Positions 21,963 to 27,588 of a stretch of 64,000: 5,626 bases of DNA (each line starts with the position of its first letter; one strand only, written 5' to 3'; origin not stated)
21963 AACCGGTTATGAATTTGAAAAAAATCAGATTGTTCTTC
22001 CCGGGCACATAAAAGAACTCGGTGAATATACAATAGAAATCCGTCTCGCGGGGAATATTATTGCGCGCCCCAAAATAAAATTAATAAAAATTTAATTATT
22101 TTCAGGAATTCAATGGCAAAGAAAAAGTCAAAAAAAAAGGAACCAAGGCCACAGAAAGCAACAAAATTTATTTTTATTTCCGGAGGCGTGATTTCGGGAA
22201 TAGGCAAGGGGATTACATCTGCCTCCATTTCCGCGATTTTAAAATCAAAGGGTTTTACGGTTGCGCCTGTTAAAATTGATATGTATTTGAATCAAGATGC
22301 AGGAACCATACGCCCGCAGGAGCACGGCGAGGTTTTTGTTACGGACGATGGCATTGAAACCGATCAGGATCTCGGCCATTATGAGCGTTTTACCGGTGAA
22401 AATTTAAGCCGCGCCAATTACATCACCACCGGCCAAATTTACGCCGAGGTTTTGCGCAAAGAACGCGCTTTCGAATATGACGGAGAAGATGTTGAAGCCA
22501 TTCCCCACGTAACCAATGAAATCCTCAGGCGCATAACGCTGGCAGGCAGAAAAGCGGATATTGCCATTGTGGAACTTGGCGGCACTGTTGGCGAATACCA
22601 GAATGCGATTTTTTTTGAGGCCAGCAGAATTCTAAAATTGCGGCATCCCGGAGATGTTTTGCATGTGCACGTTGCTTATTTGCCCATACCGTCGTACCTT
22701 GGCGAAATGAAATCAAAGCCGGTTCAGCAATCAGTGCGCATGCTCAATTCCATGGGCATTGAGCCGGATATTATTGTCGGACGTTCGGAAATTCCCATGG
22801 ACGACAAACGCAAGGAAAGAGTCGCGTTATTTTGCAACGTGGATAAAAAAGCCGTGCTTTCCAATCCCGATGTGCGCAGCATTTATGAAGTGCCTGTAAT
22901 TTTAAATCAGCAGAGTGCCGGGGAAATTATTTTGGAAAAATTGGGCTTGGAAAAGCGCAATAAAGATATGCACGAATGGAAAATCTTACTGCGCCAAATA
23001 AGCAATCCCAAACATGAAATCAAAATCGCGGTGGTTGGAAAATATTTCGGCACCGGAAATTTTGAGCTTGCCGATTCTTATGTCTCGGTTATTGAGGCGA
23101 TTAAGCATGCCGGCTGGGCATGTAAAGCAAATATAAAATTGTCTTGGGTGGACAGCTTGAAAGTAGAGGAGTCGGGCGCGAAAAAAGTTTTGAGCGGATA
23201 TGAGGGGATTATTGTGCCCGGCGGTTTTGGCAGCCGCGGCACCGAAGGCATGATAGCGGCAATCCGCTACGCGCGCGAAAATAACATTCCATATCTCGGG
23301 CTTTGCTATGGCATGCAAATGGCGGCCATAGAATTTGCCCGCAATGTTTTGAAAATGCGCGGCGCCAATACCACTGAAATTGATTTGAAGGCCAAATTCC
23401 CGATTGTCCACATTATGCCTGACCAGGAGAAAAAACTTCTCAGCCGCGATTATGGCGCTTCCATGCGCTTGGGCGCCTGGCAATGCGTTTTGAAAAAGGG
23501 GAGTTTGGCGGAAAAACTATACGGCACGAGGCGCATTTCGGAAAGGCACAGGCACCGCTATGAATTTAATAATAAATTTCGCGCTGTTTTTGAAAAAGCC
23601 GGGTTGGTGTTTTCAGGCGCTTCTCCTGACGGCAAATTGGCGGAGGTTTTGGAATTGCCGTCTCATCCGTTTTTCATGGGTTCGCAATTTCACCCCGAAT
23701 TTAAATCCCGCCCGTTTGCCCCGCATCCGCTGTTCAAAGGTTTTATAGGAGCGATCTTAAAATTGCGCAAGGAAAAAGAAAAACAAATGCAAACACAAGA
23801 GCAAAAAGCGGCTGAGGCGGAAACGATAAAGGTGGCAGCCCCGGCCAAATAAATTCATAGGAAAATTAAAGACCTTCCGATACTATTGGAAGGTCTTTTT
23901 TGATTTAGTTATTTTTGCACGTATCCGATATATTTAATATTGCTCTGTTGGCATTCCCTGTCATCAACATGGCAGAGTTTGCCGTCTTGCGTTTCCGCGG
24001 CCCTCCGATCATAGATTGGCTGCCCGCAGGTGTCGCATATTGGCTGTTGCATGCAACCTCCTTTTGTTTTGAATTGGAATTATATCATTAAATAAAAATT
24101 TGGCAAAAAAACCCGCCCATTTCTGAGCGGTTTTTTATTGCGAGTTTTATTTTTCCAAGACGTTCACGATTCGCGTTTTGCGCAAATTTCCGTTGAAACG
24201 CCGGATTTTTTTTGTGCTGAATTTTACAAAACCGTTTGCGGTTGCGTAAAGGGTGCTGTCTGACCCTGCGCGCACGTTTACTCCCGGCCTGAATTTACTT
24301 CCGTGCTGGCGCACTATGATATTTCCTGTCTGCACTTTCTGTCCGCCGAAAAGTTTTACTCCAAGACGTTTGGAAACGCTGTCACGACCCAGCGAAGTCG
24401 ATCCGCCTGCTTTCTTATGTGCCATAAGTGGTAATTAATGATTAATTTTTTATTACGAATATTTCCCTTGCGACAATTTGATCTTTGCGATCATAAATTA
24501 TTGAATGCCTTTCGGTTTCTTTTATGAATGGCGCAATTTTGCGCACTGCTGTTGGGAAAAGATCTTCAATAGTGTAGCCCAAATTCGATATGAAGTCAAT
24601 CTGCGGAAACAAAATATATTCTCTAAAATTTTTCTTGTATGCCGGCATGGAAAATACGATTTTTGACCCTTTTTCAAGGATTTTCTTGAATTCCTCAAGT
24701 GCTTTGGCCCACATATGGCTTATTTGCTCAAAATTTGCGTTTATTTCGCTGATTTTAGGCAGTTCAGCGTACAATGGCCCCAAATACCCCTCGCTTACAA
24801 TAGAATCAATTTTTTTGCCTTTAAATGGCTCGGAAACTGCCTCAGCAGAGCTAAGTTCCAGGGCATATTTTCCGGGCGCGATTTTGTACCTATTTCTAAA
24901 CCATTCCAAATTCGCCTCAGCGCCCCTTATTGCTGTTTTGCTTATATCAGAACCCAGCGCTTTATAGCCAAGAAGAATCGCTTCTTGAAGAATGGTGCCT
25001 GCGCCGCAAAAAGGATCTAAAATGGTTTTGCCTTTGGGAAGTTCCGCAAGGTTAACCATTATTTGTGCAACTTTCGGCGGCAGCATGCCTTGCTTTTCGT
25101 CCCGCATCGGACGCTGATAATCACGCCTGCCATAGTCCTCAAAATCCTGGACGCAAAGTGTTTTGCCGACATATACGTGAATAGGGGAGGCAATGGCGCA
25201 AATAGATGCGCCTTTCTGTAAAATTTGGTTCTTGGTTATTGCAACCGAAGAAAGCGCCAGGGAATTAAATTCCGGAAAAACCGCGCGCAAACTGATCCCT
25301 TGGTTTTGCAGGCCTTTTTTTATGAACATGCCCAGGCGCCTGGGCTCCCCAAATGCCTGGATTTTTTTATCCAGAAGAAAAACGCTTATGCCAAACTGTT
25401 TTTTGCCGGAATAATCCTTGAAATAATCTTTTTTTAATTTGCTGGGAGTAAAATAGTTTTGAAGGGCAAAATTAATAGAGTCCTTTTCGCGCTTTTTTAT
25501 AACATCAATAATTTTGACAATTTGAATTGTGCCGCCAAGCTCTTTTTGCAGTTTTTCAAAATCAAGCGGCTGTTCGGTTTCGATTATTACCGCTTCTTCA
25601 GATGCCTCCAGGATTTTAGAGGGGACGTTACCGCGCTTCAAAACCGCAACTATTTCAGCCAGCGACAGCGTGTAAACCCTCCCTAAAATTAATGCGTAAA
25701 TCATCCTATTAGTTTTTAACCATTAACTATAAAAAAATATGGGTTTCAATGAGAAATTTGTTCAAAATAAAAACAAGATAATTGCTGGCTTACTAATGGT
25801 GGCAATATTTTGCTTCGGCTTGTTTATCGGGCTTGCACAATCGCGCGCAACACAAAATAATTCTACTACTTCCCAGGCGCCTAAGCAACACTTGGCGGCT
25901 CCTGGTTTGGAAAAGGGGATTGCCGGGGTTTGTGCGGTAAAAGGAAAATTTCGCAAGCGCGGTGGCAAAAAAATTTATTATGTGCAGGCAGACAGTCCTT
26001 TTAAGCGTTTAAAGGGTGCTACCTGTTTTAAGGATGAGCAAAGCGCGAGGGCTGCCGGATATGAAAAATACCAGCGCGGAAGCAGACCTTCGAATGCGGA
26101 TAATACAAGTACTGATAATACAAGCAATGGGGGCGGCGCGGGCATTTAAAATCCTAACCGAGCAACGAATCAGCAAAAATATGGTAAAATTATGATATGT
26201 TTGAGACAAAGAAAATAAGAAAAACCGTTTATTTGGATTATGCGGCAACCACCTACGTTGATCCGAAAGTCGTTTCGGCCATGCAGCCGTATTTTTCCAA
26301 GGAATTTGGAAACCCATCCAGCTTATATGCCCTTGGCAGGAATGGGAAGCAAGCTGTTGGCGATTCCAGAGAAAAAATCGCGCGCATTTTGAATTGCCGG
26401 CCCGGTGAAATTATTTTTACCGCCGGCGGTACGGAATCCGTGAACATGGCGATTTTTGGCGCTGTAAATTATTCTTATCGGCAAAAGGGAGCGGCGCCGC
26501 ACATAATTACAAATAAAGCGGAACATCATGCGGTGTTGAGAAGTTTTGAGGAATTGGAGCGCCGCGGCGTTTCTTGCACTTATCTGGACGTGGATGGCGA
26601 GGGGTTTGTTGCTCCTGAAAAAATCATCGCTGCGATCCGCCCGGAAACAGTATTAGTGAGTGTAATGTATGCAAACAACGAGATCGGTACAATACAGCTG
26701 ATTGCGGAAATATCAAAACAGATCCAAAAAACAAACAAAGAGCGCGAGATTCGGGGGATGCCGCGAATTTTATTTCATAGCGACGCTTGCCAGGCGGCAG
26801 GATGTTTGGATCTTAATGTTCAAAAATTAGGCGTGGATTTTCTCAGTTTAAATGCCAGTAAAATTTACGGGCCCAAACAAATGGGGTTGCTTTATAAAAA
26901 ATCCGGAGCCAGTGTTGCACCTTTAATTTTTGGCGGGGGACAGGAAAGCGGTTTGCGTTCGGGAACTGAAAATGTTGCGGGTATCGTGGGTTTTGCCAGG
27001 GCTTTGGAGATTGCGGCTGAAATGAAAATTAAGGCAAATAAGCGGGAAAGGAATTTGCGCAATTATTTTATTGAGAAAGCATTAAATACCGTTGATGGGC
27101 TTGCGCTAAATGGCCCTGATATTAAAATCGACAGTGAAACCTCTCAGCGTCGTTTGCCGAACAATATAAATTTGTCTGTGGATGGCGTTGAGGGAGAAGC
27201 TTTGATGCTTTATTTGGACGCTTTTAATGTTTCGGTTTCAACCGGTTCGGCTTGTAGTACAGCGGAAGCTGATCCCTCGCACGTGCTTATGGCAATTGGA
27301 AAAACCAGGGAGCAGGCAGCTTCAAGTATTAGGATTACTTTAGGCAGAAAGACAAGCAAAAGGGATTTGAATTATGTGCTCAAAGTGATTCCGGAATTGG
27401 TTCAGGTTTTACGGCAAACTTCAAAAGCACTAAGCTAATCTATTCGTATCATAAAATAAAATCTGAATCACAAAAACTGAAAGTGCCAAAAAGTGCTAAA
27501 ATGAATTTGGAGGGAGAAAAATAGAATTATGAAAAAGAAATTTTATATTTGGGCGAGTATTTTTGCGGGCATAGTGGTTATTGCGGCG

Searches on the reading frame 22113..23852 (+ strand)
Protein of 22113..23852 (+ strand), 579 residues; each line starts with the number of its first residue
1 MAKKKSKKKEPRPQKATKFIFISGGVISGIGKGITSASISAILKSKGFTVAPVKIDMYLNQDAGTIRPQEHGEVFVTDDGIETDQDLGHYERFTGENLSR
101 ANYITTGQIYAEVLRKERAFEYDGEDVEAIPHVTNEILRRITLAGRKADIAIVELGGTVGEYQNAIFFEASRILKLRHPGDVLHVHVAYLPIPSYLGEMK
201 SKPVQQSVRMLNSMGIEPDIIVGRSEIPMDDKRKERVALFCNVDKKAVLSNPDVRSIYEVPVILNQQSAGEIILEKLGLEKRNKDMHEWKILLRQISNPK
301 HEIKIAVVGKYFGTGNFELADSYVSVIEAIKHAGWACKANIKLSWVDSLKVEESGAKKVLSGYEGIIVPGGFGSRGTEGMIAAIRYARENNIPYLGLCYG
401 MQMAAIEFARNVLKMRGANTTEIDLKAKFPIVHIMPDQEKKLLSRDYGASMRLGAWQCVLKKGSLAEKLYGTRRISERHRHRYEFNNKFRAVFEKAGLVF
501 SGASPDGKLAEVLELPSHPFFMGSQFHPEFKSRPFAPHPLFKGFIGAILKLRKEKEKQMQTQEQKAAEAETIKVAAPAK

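Call 101: search_protein_families(library=pfam, proteins=[window:22113-23852:+], max_evalue=0.00001)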
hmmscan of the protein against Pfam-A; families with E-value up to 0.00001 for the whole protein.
window:22113-23852:+ (579 aa): 2 families
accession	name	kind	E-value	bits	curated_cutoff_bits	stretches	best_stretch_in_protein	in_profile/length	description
PF06418.20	CTP_synth_N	-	3e-100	335.4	26.1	1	18-279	1-265/265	CTP synthase N-terminus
PF00117.34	GATase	-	3.1e-39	135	22.8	1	319-545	2-188/190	Glutamine amidotransferase class-I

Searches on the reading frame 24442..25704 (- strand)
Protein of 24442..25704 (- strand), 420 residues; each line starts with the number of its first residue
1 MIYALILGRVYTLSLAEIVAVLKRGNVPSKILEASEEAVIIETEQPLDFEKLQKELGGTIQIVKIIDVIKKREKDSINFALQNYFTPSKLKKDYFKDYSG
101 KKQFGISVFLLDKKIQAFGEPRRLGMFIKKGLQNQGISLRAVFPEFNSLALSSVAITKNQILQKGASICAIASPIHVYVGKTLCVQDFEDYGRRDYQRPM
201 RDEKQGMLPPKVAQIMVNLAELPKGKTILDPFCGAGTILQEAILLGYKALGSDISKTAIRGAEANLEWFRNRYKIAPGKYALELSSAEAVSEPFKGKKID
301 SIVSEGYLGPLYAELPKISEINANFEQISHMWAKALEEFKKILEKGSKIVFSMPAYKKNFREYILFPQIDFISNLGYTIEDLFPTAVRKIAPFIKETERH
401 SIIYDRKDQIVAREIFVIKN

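Call 101: search_protein_families(library=pfam, proteins=[window:24442-25704:-], max_evalue=0.00001)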
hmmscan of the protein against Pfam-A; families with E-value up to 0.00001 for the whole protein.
window:24442-25704:- (420 aa): 3 families
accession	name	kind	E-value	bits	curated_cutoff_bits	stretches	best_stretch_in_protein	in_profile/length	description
PF01170.24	UPF0020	-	2e-11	44.4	22.3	1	202-253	6-83/197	RMKL-like, methyltransferase domain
PF01555.25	N6_N4_Mtase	-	5.7e-09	36.7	26.7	1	205-262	163-219/221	DNA methylase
PF13847.12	Methyltransf_31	-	3.1e-08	33.9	27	1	224-355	3-113/145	Methyltransferase domain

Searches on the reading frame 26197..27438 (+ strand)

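Call 101: search_protein_families(library=pfam, proteins=[window:26197-27438:+], max_evalue=0.00001)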
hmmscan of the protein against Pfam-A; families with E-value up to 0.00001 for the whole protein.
window:26197-27438:+ (413 aa): 1 family
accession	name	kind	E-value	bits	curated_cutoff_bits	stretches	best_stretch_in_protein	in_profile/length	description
PF00266.25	Aminotran_5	-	3.9e-66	224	21.5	1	11-393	1-370/371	Aminotransferase class-V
